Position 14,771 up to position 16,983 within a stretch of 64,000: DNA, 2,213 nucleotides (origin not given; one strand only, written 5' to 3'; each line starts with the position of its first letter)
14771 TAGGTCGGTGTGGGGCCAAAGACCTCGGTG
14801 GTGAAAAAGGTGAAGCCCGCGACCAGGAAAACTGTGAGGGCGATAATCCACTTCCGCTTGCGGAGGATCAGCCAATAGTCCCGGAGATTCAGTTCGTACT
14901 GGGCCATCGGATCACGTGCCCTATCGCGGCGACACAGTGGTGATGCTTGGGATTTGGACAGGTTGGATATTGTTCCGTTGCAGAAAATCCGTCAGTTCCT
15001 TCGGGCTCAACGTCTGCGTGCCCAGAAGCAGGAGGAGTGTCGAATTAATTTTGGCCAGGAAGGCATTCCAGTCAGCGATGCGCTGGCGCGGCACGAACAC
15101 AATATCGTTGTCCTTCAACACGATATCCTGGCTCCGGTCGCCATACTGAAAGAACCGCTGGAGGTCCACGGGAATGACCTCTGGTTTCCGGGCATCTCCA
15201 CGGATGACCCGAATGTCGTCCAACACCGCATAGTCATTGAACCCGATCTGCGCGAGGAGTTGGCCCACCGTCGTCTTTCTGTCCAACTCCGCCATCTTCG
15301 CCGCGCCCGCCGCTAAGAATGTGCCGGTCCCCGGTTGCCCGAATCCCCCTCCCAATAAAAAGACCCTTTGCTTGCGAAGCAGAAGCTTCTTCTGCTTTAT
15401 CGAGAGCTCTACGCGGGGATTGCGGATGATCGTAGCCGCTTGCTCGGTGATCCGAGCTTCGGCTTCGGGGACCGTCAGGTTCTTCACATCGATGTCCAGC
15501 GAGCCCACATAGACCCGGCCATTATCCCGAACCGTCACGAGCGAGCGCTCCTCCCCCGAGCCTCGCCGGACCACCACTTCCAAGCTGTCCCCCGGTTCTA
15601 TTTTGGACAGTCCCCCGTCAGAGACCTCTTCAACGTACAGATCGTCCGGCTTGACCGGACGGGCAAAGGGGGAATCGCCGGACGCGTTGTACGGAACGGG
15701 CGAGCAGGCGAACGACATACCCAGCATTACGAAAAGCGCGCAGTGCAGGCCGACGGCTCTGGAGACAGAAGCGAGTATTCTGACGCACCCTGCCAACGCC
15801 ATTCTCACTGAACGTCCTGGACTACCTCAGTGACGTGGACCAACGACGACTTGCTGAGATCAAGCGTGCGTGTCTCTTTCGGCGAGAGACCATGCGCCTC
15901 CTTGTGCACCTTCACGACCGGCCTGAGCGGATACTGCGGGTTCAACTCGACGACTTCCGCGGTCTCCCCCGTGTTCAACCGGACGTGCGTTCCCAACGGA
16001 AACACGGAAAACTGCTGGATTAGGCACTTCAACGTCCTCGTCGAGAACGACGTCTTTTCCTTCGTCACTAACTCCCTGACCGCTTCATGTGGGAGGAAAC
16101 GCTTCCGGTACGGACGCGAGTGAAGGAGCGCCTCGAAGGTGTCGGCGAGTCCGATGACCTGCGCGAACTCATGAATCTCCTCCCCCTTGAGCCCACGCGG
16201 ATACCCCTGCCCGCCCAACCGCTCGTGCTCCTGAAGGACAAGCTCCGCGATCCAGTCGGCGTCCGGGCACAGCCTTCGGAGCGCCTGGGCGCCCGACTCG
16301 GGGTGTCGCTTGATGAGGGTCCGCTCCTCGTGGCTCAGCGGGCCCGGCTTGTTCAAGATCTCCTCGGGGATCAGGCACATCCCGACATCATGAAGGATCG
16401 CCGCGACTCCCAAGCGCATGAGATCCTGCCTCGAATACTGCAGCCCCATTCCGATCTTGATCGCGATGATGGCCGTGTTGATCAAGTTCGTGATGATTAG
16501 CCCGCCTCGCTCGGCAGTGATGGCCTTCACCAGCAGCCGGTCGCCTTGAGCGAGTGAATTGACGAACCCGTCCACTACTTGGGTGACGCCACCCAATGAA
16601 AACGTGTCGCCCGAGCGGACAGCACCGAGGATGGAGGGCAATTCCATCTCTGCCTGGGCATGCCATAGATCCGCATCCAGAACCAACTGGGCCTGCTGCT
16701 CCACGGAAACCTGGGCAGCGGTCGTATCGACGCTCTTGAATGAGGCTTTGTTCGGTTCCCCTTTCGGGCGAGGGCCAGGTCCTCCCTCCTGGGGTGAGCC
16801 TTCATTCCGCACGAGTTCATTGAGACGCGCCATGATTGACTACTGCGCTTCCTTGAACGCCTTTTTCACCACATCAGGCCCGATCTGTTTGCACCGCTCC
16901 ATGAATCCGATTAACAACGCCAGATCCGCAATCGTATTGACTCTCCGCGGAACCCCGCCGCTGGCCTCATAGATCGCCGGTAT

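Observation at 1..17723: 17.7-kb, 16-gene single-strand surface-glycan locus with an atypical enzyme mix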

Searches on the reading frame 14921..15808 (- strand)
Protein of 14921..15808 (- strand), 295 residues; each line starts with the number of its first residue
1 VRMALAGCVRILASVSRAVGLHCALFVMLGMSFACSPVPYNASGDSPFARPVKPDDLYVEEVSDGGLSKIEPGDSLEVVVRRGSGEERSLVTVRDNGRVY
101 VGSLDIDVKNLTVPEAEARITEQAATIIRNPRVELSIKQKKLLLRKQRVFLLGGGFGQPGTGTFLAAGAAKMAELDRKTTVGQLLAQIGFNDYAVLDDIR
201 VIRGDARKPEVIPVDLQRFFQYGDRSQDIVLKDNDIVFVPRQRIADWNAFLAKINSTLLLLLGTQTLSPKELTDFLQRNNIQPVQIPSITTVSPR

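Call 6: search_protein_families(library=pfam, proteins=[window:14921-15808:-], max_evalue=0.01)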
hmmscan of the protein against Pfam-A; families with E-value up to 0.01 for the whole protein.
window:14921-15808:- (295 aa): 1 family
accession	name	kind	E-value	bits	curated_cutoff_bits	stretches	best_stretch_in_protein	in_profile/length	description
PF02563.21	Poly_export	-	1.1e-07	32.3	28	1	69-137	8-76/77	Polysaccharide biosynthesis/export protein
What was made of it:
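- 14921..15808 (-): Short outer-membrane polysaccharide export (Wza-type) protein, 293-295 aa, with an N-terminal signal peptide and cysteine. PF02563 32.3 bits, above the 28 cutoff (call 6).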

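Call 10: search_protein_families(library=ncbifam, proteins=[window:14921-15808:-], max_evalue=0.001)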
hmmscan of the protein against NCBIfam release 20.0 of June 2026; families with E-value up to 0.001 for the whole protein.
window:14921-15808:- (295 aa): 4 families
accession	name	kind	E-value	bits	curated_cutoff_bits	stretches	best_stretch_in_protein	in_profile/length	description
TIGR03027.2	pepcterm_export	equivalog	6.6e-15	55.2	180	1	70-242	5-167/169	XrtA/PEP-CTERM system exopolysaccharide export protein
NF011658.0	PRK15078.1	subfamily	2.1e-06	26.7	333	1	100-242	130-252/380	polysaccharide export protein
TIGR03028.1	EpsE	equivalog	0.00012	21.5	262.65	1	101-242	37-162/239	polysaccharide export protein EpsE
NF041843.1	EpsY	equivalog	0.00048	19.4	320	0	69-239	54-210/211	exopolysaccharide export protein EpsY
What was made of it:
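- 14921..15808 (-): TIGR03027 55 bits, below the 180 cutoff (call 10).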

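Call 45: search_solved_structures(query=window:14921-15808:-, max_evalue=0.01, show_alignments=1)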
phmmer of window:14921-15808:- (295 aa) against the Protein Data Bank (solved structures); distinct sequences matched with E-value up to 0.01: 0.
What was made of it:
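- Tried and rejected: There is no PDB sequence hit (call 45).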

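Call 61: find_homologous_proteins(query=window:14921-15802:-, max_evalue=1e-8)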
Query window:14921-15802:- (293 aa): 140 proteins with E <= 1e-8 among 2378 candidates; the best 120 are listed.
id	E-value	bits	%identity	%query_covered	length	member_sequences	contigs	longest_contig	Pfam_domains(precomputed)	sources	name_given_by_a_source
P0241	3.0e-175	599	94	100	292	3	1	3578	PF02563.22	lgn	-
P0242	6.3e-168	575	89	100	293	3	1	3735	PF02563.22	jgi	jgi:protein involved in polysaccharide export with SLBB domain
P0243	1.7e-165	567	87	100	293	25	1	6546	PF02563.22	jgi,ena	-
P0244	1.7e-164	564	88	98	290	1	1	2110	PF02563.22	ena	-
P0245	2.8e-160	550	86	98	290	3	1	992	PF02563.22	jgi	-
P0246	1.1e-159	548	86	98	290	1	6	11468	PF02563.22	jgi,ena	-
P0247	1.2e-159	548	86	98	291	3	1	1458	PF02563.22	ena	-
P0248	2.0e-158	544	85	98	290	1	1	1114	PF02563.22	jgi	jgi:protein involved in polysaccharide export with SLBB domain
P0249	2.1e-157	541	85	98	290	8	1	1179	PF02563.22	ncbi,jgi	-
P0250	5.0e-157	540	85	98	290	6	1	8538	PF02563.22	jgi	jgi:protein involved in polysaccharide export with SLBB domain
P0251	5.3e-157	539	85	98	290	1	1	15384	PF02563.22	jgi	jgi:protein involved in polysaccharide export with SLBB domain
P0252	3.9e-155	533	83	100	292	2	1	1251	PF02563.22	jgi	-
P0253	6.0e-155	533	88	94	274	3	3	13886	PF02563.22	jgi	-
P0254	6.8e-155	533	81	100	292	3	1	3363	PF02563.22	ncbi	-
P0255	2.1e-154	531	82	100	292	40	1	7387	PF02563.22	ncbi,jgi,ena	-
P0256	3.7e-154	530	83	98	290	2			PF02563.22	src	-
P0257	1.6e-153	528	84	98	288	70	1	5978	PF02563.22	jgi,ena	-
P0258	3.2e-153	527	84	98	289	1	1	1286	PF02563.22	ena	-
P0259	9.0e-153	526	84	98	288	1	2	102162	PF02563.22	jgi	jgi:polysaccharide biosynthesis/export protein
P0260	1.6e-152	525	82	100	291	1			PF02563.22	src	-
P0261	8.4e-152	522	83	98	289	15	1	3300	PF02563.22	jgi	-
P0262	9.4e-152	522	82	98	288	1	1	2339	PF02563.22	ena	-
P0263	7.8e-151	519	82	98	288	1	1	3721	PF02563.22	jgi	jgi:protein involved in polysaccharide export with SLBB domain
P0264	7.3e-150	516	81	98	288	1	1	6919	PF02563.22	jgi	jgi:protein involved in polysaccharide export with SLBB domain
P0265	1.4e-149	515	81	98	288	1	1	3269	PF02563.22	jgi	jgi:protein involved in polysaccharide export with SLBB domain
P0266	2.6e-149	514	79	100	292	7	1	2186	PF02563.22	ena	-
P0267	3.5e-149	514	81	98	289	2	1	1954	PF02563.22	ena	-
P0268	3.5e-149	514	80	98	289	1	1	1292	PF02563.22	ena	-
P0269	5.7e-149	513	81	100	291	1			PF02563.22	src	-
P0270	8.8e-149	512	82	98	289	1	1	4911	PF02563.22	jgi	-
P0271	8.9e-149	512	82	98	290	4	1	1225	PF02563.22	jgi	jgi:polysaccharide biosynthesis/export protein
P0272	4.8e-148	510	81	98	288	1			PF02563.22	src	-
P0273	1.2e-147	509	86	92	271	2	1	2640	PF02563.22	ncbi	-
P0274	8.1e-147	506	80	98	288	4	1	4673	PF02563.22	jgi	jgi:polysaccharide biosynthesis/export protein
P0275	8.9e-147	506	80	98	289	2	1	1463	PF02563.22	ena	-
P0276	3.6e-146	504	81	94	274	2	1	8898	PF02563.22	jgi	jgi:protein involved in polysaccharide export with SLBB domain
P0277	1.5e-145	502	80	98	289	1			PF02563.22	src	-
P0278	2.4e-145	501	79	98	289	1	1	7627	PF02563.22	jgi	-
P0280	1.7e-141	489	77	99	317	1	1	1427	PF02563.22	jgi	jgi:protein involved in polysaccharide export with SLBB domain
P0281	7.3e-141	487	84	89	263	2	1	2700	PF02563.22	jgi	-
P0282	8.7e-141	486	88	86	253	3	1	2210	PF02563.22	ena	-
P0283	1.7e-139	482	80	92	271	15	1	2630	PF02563.22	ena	-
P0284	6.2e-139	480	81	92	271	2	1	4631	PF02563.22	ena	-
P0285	2.2e-137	475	82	91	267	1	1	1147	PF02563.22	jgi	jgi:protein involved in polysaccharide export with SLBB domain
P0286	6.6e-133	460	75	96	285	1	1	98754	PF02563.22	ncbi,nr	ncbi:MAG: hypothetical protein EPO02_07070 [Nitrospirae bacterium]|nr:MAG: hypothetical protein EPO0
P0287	6.2e-132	457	74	95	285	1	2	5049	PF02563.22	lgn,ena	-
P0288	1.3e-129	450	74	95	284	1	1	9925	PF02563.22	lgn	-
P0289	2.0e-129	449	75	96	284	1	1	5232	PF02563.22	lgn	-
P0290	2.0e-129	449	73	95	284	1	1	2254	PF02563.22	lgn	-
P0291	3.6e-129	448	73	95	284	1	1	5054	PF02563.22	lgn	-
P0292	1.1e-128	447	73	95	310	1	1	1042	PF02563.22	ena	-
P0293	1.1e-128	447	74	96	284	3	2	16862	PF02563.22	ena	-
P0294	4.5e-128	445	72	95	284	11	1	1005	PF02563.22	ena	-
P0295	4.7e-128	444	83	84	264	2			PF02563.22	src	-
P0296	5.7e-128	444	73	95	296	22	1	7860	PF02563.22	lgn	-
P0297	5.2e-127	441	72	95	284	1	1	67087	PF02563.22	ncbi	-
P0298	1.0e-126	440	72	95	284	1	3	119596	PF02563.22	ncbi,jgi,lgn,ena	-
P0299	1.1e-126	440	73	95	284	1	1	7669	PF02563.22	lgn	-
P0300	1.2e-126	440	72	96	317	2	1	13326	PF02563.22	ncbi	-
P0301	1.4e-126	440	70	97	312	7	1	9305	PF02563.22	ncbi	-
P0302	1.6e-126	439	72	96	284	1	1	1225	PF02563.22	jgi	jgi:protein involved in polysaccharide export with SLBB domain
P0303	1.7e-126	439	72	95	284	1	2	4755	PF02563.22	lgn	-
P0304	3.2e-126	438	72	95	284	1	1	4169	PF02563.22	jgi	jgi:hypothetical protein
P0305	3.9e-126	438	73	95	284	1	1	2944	PF02563.22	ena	-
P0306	3.2e-125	435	71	97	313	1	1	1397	PF02563.22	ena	-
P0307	1.2e-124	433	73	95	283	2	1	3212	PF02563.22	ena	-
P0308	1.3e-124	433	71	95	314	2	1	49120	PF02563.22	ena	-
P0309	1.8e-124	433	70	97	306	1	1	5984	PF02563.22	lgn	-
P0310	2.7e-124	432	69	96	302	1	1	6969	PF02563.22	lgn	-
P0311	3.2e-124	432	70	97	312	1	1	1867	PF02563.22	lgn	-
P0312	4.0e-124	432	70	96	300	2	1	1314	PF02563.22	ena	-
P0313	6.1e-124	431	70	95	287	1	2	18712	PF02563.22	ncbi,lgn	-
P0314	6.3e-124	431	70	97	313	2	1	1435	PF02563.22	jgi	jgi:protein involved in polysaccharide export with SLBB domain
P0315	8.7e-124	430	70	96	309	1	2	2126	PF02563.22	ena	-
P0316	1.5e-123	430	73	92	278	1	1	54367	PF02563.22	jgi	jgi:protein involved in polysaccharide export with SLBB domain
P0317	2.4e-123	429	70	98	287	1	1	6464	PF02563.22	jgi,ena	-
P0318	4.7e-123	428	70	97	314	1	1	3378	PF02563.22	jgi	jgi:protein involved in polysaccharide export with SLBB domain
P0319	2.9e-122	426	69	99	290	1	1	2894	PF02563.22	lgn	-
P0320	2.9e-122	426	70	97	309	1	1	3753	PF02563.22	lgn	-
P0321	2.9e-122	426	69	99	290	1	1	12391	PF02563.22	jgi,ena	-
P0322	4.0e-122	425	69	96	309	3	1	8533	PF02563.22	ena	-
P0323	4.0e-122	425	68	99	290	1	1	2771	PF02563.22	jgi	-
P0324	4.1e-122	425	72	95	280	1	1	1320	PF02563.22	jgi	jgi:hypothetical protein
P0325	1.0e-121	424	70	97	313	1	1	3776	PF02563.22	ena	-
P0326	1.0e-121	424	69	96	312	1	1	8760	PF02563.22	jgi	jgi:protein involved in polysaccharide export with SLBB domain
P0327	1.1e-121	424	72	95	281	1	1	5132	PF02563.22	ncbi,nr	ncbi:MAG: polysaccharide biosynthesis/export family protein [Desulfomonile tiedjei]|nr:polysaccharid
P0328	1.2e-121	423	72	95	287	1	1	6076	PF02563.22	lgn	-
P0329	1.9e-121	423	69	96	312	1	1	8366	PF02563.22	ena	-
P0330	2.0e-121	423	69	96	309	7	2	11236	PF02563.22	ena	-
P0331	2.0e-121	423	68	99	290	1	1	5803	PF02563.22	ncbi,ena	-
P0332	2.3e-121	423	71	94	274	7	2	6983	PF02563.22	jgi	jgi:protein involved in polysaccharide export with SLBB domain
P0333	2.6e-121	422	69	98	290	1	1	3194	PF02563.22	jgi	jgi:protein involved in polysaccharide export with SLBB domain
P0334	9.5e-121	421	71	95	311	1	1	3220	PF02563.22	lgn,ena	-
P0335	3.8e-120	419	70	92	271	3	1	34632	PF02563.22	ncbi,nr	ncbi:MAG: polysaccharide biosynthesis/export family protein [Nitrospirales bacterium]|nr:polysacchar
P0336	5.5e-120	418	68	98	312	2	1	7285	PF02563.22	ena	-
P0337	1.4e-119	417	71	93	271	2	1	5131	PF02563.22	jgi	jgi:protein involved in polysaccharide export with SLBB domain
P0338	1.6e-119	416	85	77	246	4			PF02563.22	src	-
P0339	6.0e-119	415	70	95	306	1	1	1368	PF02563.22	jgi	jgi:protein involved in polysaccharide export with SLBB domain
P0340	7.1e-119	414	68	95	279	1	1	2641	PF02563.22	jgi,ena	-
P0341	1.4e-118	413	70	93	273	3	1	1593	PF02563.22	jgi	-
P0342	1.5e-117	410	68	98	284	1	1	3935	PF02563.22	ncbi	-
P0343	2.4e-117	409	70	97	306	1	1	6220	PF02563.22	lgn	-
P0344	4.8e-117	408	70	95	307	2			PF02563.22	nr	nr:polysaccharide biosynthesis/export family protein [Nitrospirota bacterium]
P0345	3.2e-116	406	69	92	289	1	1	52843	PF02563.22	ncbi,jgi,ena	-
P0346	2.9e-113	396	77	82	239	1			PF02563.22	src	-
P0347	1.3e-112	394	83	76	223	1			PF02563.22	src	-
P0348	4.7e-111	389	64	95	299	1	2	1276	PF02563.22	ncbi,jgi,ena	-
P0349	1.7e-110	387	66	95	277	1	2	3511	PF02563.22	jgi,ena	-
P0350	1.5e-108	381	66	93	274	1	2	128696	PF02563.22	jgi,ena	-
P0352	9.8e-104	365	79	74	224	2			PF02563.22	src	-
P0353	6.5e-102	359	84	68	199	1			PF02563.22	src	-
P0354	1.8e-99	351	89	63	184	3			PF02563.22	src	-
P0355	1.7e-98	348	83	67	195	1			PF02563.22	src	-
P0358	6.5e-90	319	70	77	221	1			PF02563.22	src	-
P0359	2.9e-87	311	74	70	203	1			PF02563.22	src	-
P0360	2.7e-86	308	75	66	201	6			PF02563.22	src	-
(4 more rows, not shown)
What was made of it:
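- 14921..15808 (-): A narrow subfamily, 140 hits, with the 120 listed at 64% identity or more (call 61).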

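Call 65: find_encoding_contigs(protein=P0259, flank=10000, max_places=1)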
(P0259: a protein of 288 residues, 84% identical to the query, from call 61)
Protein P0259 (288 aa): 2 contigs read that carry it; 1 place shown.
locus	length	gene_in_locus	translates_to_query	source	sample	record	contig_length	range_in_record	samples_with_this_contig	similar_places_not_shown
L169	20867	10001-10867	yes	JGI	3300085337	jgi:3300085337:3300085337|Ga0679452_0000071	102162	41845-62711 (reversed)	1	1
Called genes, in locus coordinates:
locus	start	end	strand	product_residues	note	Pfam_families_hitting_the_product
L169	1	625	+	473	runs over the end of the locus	PF01171:ATP_bind_3, PF11734:TilS_C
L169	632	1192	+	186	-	PF00156:Pribosyltran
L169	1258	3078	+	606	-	PF06480:FtsH_ext, PF06068:TIP49 (weak), PF00004:AAA, PF07728:AAA_5 (faint), PF17862:AAA_lid_3, PF01434:Peptidase_M41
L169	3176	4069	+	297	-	PF00809:Pterin_bind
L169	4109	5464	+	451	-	PF02878:PGM_PMM_I, PF02879:PGM_PMM_II, PF02880:PGM_PMM_III, PF00408:PGM_PMM_IV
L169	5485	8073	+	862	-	PF13567:DUF4131, PF03772:Competence, PF00753:Lactamase_B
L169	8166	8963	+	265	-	PF13401:AAA_22, PF24883:NPHP3_N (faint), PF13173:AAA_14 (weak)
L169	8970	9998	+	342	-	PF13487:HD_5, PF01966:HD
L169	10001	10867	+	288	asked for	PF02563:Poly_export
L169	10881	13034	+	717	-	PF02706:Wzz, PF13807:GNVR, PF01656:CbiA, PF10609:ParA (faint), PF13614:AAA_31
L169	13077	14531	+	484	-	PF04932:Wzy_C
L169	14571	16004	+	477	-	PF01943:Polysacc_synt, PF13440:Polysacc_synt_3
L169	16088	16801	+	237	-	PF13578:Methyltransf_24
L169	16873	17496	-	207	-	PF01596:Methyltransf_3 (weak), PF13578:Methyltransf_24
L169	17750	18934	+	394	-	PF01075:Glyco_transf_9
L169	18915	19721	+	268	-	PF02353:CMAS, PF13489:Methyltransf_23, PF08241:Methyltransf_11, PF08242:Methyltransf_12, PF13649:Methyltransf_25, PF13847:Methyltransf_31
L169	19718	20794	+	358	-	PF13439:Glyco_transf_4, PF13579:Glyco_trans_4_4, PF20706:GT4-conflict, PF00534:Glycos_transf_1, PF13692:Glyco_trans_1_4, PF13524:Glyco_trans_1_2 (weak)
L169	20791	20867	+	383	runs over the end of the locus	PF13439:Glyco_transf_4, PF13579:Glyco_trans_4_4, PF00534:Glycos_transf_1, PF13692:Glyco_trans_1_4, PF13524:Glyco_trans_1_2 (weak)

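Call 68: predict_structure(alignment_id=A2)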
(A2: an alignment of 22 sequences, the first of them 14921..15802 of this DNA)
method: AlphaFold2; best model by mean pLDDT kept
length: 293 residues; sequences in the alignment: 22
mean_pLDDT: 50.8   pTM: 0.29
mean pLDDT of the five models: 50.8, 45.8, 45.7, 45.4, 45.2
residues with pLDDT >= 90: 0; 70-90: 64; 50-70: 47; < 50: 182
segments of 3 or more residues with pLDDT < 50: 1-8, 24-64, 140-176, 186-198, 200-249, 251-259, 263-265, 277-293
pLDDT, mean of each block of 10 residues (from residue 1): 46 53 46 33 36 37 58 79 76 81 82 83 73 68 35 31 31 47 47 43 44 42 43 42 44 46 52 51 32 32
secondary structure, 60 per line:
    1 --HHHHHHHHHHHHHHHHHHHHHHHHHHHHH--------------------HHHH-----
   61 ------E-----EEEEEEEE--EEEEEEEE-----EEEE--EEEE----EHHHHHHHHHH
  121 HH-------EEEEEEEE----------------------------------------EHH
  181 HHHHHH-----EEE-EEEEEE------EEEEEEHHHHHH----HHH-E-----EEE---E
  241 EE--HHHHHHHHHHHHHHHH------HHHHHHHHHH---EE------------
elements in order: H3-31 H52-55 E73-80 E83-90 E96-99 E102-105 H111-122 E130-137 H179-186 E192-194 E196-201 E208-213 H214-219 E234-236 E240-242 H245-260 H267-276
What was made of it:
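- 14921..15808 (-): The structure model is too poor to classify it (call 68).
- Tried and rejected: An AlphaFold2 model from a 22-sequence alignment reached only pLDDT 50.8 (call 68), so no fold search was run and its structural class stays unknown.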

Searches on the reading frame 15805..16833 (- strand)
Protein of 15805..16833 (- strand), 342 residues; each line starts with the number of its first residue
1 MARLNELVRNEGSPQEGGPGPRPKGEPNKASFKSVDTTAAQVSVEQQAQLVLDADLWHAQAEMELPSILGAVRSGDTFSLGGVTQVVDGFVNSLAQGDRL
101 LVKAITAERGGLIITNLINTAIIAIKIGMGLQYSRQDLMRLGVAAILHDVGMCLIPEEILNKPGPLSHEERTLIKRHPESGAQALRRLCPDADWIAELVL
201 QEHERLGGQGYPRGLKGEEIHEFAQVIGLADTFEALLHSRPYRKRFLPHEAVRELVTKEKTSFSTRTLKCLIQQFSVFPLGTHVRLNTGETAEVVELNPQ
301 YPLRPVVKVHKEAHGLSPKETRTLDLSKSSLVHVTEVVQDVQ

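Call 6: search_protein_families(library=pfam, proteins=[window:15805-16833:-], max_evalue=0.01)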
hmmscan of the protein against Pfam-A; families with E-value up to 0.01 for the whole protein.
window:15805-16833:- (342 aa): 3 families
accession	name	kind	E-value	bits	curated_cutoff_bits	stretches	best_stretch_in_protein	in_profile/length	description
PF13487.12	HD_5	-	5.2e-30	104.9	27.2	1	123-261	24-164/170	HD domain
PF01966.28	HD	-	3.3e-14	53.6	22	1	115-235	3-115/116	HD domain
PF24391.1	HD-CE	-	0.00052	20.2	27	1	134-203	32-121/263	HD-CE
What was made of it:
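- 15805..16833 (-): HD-GYP-family protein (342 aa) with a variant motif, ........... in place of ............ Candidate cyclic-dinucleotide phosphodiesterase or sensor. PF13487 HD_5 104.9 bits (call 6).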

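Call 10: search_protein_families(library=ncbifam, proteins=[window:15805-16833:-], max_evalue=0.001)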
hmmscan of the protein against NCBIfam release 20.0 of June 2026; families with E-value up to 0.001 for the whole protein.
window:15805-16833:- (342 aa): 1 family
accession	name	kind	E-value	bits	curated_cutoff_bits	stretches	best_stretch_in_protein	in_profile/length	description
NF053512.1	nitric_RR_NosR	exception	5.1e-19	68.6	400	1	120-277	199-356/422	response regulator c-di-GMP phosphodiesterase, NosR family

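Call 47: search_solved_structures(query=window:15805-16833:-, max_evalue=0.001, show_alignments=2)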
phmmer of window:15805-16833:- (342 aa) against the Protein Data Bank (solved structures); distinct sequences matched with E-value up to 0.001: 6.
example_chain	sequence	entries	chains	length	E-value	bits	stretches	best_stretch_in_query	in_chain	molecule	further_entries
5z7c_A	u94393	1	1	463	5.7e-21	78.5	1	127-248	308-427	3'3'-cGAMP-specific phosphodiesterase 3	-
4mcw_A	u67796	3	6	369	5.7e-19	71.9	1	133-256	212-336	Metal dependent phosphohydrolase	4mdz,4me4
9rbz_A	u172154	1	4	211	6.6e-15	58.5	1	126-273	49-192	HD domain/sensory box protein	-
4r8z_A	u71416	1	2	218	7e-15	58.4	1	140-272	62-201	Cyclic di-GMP phosphodiesterase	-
9rc0_A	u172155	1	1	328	1.9e-14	57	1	126-273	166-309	HD domain/sensory box protein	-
3tm8_A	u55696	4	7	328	1.7e-05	27.6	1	118-238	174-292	Uncharacterized protein | Uncharacterized protein Bd1817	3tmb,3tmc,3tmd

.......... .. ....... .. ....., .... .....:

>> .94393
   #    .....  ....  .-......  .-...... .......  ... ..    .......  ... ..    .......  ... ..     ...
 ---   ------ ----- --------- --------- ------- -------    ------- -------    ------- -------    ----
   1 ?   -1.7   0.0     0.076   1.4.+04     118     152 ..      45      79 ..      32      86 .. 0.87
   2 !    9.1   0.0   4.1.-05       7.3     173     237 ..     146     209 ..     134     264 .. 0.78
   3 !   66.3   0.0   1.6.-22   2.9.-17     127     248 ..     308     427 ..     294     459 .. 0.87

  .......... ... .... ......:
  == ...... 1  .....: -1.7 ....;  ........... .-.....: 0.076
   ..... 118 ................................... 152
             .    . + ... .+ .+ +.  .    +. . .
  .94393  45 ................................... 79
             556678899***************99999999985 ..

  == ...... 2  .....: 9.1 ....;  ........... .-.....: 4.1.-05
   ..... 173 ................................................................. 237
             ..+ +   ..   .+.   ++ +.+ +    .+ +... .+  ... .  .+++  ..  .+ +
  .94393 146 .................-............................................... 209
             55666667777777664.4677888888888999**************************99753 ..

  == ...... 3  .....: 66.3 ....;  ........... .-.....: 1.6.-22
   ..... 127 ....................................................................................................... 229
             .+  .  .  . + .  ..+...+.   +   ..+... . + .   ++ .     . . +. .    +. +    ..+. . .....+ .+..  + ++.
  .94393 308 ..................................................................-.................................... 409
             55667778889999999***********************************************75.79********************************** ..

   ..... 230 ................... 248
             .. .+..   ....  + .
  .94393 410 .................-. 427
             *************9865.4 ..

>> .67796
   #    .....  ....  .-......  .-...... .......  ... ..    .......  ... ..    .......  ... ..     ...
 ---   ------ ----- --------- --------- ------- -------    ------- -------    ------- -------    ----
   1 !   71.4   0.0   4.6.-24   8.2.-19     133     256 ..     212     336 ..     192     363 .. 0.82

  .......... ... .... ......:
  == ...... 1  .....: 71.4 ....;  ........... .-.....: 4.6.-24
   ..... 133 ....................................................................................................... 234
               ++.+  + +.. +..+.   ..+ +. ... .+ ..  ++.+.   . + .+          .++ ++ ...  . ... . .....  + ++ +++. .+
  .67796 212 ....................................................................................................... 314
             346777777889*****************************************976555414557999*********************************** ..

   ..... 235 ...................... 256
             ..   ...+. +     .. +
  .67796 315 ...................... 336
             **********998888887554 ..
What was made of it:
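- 15805..16833 (-): PDB hits V-cGAP3 5z7c (5.7e-21) and PmGH 4mcw (5.7e-19) (call 47).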
